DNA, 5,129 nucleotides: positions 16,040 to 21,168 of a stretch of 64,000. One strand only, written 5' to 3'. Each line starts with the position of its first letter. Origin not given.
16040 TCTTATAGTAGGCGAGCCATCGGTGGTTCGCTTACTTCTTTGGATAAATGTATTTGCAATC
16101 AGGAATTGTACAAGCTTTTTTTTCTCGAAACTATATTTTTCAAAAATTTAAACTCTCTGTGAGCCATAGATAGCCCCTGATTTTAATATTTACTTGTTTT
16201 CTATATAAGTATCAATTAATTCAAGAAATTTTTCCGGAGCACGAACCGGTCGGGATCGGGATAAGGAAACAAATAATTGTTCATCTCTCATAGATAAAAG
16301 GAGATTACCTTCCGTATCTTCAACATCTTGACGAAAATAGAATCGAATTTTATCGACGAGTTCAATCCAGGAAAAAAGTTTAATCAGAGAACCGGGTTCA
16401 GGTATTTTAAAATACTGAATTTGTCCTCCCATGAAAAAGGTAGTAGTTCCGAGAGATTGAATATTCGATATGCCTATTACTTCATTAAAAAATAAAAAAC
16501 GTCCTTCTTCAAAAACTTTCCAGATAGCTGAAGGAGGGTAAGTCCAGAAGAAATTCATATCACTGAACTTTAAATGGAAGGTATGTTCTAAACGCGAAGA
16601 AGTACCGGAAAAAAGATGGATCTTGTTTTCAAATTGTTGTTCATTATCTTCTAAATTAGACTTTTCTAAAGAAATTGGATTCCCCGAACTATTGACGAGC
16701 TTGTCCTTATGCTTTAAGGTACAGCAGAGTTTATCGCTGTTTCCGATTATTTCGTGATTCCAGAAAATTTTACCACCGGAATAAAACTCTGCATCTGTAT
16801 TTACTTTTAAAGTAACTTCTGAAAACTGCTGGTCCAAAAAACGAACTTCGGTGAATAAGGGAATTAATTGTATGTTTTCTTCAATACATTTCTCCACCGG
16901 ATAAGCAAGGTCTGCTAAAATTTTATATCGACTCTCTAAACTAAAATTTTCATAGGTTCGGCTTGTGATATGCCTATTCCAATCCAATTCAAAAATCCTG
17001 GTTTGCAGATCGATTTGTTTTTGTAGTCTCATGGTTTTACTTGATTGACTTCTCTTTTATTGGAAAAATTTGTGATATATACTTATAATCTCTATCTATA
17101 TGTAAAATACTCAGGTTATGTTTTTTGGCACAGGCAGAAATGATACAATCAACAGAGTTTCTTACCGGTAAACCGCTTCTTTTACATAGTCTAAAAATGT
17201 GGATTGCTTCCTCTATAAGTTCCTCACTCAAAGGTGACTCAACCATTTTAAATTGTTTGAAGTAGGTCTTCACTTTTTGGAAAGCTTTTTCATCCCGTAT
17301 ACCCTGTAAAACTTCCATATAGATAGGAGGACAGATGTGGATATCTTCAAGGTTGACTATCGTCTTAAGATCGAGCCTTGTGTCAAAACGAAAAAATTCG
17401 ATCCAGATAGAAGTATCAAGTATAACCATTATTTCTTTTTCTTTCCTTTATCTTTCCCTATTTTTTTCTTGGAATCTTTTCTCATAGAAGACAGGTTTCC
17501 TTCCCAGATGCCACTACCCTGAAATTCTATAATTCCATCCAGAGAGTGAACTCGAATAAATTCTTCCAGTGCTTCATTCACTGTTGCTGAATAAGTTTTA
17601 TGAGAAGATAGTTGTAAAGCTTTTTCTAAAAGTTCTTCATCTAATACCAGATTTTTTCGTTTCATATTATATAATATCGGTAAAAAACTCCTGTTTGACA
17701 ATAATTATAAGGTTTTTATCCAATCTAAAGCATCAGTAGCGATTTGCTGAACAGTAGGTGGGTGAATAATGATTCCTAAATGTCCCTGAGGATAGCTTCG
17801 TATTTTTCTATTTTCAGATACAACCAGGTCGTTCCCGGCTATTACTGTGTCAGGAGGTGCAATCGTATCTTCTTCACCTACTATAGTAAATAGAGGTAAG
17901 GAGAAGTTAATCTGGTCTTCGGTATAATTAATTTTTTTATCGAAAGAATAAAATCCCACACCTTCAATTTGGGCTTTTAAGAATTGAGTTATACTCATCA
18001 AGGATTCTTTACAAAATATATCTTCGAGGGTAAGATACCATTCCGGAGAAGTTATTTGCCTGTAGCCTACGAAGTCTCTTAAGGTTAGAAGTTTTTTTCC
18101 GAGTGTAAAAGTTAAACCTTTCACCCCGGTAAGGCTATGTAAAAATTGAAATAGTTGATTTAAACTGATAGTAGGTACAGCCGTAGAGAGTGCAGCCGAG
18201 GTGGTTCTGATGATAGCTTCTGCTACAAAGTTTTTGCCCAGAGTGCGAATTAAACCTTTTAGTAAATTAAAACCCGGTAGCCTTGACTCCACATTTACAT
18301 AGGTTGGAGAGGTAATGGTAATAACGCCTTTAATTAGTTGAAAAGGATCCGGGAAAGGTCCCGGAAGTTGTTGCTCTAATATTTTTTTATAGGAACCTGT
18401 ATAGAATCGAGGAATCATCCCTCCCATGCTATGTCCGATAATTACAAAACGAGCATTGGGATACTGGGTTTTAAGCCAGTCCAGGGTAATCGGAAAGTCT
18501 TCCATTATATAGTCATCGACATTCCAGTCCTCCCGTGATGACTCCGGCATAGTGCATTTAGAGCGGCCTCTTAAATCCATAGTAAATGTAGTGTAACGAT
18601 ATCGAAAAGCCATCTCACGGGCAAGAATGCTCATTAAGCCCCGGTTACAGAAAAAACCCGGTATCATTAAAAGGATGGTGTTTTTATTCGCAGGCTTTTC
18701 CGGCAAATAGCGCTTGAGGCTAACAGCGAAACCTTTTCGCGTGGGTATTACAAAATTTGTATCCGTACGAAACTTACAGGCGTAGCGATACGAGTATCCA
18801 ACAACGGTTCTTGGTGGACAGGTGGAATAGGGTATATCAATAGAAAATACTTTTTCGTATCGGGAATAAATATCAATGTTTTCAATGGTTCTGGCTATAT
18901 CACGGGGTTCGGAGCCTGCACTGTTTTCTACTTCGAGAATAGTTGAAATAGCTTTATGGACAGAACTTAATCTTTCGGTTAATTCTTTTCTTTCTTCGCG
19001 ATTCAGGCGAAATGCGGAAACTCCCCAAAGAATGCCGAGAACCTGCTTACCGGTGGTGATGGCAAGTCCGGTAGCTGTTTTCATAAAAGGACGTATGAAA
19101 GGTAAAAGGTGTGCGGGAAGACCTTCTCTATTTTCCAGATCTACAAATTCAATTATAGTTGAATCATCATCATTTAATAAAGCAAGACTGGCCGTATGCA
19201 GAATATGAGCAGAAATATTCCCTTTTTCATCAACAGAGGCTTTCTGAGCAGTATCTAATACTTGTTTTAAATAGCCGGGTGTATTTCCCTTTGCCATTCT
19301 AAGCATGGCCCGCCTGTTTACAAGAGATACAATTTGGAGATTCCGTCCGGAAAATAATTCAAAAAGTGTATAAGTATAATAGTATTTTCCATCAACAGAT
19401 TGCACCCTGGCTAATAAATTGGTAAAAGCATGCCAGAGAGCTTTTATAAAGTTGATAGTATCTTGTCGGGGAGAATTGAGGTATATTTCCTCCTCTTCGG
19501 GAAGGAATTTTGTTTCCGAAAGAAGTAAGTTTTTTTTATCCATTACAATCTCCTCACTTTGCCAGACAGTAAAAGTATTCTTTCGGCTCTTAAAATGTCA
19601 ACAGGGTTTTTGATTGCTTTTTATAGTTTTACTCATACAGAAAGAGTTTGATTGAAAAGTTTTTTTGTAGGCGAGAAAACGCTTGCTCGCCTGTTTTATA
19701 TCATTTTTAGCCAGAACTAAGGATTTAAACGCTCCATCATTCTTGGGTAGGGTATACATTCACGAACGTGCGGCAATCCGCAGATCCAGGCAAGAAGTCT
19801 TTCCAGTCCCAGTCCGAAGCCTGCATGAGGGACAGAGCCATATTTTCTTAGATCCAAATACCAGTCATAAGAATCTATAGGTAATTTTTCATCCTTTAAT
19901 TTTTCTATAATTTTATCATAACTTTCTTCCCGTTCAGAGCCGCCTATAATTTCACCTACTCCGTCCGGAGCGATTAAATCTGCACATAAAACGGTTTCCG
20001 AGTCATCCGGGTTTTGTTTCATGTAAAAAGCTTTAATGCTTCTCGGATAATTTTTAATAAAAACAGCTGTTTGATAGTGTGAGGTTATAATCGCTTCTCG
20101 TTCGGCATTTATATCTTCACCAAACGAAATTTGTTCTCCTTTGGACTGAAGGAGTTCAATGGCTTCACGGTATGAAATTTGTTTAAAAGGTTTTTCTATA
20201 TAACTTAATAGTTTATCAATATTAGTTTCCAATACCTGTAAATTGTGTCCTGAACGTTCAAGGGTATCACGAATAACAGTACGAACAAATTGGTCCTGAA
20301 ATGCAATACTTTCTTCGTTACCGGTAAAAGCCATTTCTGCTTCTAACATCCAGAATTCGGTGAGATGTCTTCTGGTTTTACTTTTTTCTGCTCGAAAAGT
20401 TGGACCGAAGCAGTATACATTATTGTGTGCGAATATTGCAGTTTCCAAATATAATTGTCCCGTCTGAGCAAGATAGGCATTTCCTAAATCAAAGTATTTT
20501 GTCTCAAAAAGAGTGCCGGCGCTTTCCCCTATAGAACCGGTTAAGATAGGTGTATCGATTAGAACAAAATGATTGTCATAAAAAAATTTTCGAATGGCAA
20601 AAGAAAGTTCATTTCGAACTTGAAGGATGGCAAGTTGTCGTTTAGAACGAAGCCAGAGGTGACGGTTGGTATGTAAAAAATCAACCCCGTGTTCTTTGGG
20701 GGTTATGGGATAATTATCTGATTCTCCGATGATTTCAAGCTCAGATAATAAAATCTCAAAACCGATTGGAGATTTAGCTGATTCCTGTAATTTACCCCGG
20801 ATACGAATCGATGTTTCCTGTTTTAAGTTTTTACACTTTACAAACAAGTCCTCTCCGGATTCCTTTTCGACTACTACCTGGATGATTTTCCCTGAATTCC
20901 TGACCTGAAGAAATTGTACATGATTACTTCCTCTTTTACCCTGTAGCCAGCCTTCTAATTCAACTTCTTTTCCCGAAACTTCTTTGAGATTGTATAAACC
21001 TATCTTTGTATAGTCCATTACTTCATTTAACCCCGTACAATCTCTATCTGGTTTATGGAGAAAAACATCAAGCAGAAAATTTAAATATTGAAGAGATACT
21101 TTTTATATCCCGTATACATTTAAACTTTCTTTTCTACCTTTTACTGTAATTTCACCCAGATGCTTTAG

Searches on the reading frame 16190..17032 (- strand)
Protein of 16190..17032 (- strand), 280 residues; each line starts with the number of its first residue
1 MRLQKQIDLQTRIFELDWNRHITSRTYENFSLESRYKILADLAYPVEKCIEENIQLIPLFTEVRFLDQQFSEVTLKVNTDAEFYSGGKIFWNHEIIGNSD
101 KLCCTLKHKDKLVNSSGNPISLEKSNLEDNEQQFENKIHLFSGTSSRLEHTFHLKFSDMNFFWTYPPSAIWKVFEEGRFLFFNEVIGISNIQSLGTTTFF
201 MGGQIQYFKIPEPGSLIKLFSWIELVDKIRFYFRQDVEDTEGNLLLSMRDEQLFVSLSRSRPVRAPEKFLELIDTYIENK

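Call 48: search_protein_families(library=pfam, proteins=[window:16190-17032:-], max_evalue=0.0001)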
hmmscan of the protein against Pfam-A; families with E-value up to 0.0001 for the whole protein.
window:16190-17032:- (280 aa): 1 family
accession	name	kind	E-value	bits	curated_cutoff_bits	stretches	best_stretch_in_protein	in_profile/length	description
PF13279.12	4HBT_2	-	6.3e-08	33.5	25.5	0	169-271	16-120/122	Thioesterase-like superfamily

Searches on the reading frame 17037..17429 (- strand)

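Call 48: search_protein_families(library=pfam, proteins=[window:17037-17429:-], max_evalue=0.0001)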
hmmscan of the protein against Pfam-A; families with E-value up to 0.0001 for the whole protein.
window:17037-17429:- (130 aa): 1 family
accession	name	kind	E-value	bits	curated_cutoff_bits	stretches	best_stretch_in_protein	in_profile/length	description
PF01850.27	PIN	-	4.5e-14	53.5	23.6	1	2-117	1-116/120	PIN domain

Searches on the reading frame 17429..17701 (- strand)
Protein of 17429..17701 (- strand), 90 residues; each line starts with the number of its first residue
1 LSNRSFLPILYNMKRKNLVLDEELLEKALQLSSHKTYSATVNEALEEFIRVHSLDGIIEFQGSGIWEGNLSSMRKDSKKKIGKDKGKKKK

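Call 48: search_protein_families(library=pfam, proteins=[window:17429-17701:-], max_evalue=0.0001)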
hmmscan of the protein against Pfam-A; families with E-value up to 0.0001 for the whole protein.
window:17429-17701:- (90 aa): 1 family
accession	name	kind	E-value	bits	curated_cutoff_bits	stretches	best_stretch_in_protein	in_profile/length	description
PF09957.15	VapB_antitoxin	-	2.5e-10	40.5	23.4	1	15-52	2-39/47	Bacterial antitoxin of type II TA system, VapB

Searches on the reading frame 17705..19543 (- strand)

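Call 48: search_protein_families(library=pfam, proteins=[window:17705-19543:-], max_evalue=0.0001)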
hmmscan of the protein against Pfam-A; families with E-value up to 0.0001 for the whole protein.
window:17705-19543:- (612 aa): 3 families
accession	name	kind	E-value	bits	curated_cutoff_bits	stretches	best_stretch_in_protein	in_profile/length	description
PF00561.26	Abhydrolase_1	-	3.6e-12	46.9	25.8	1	290-386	2-91/245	alpha/beta hydrolase fold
PF12146.15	Hydrolase_4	-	1.1e-08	35.1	27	1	289-384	5-96/239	Serine aminopeptidase, S33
PF12697.13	Abhydrolase_6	-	8e-06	27.1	26.3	1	291-408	1-89/217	Alpha/beta hydrolase family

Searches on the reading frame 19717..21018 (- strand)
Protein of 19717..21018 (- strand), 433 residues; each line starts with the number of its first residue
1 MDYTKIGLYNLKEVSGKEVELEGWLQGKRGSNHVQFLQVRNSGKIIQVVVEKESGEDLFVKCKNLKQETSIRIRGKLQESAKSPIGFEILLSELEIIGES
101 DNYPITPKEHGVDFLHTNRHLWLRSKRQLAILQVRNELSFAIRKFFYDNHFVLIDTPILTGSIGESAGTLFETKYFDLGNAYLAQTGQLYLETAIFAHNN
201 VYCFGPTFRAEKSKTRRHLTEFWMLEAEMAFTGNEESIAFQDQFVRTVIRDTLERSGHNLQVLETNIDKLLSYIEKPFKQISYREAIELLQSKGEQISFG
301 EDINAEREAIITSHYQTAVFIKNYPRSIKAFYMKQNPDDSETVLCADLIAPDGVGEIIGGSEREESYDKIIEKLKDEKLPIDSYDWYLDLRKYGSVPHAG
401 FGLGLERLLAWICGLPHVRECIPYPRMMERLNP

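Call 49: search_protein_families(library=pfam, proteins=[window:19717-21018:-], max_evalue=0.0001)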
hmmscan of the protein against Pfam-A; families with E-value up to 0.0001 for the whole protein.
window:19717-21018:- (433 aa): 2 families
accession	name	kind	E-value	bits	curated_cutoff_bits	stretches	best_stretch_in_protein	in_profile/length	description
PF00152.25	tRNA-synt_2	-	1.3e-67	228.5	25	1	115-427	5-307/308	tRNA synthetases class II (D, K and N)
PF01336.31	tRNA_anti-codon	-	2.3e-10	40.7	27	1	19-97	1-75/75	OB-fold nucleic acid binding domain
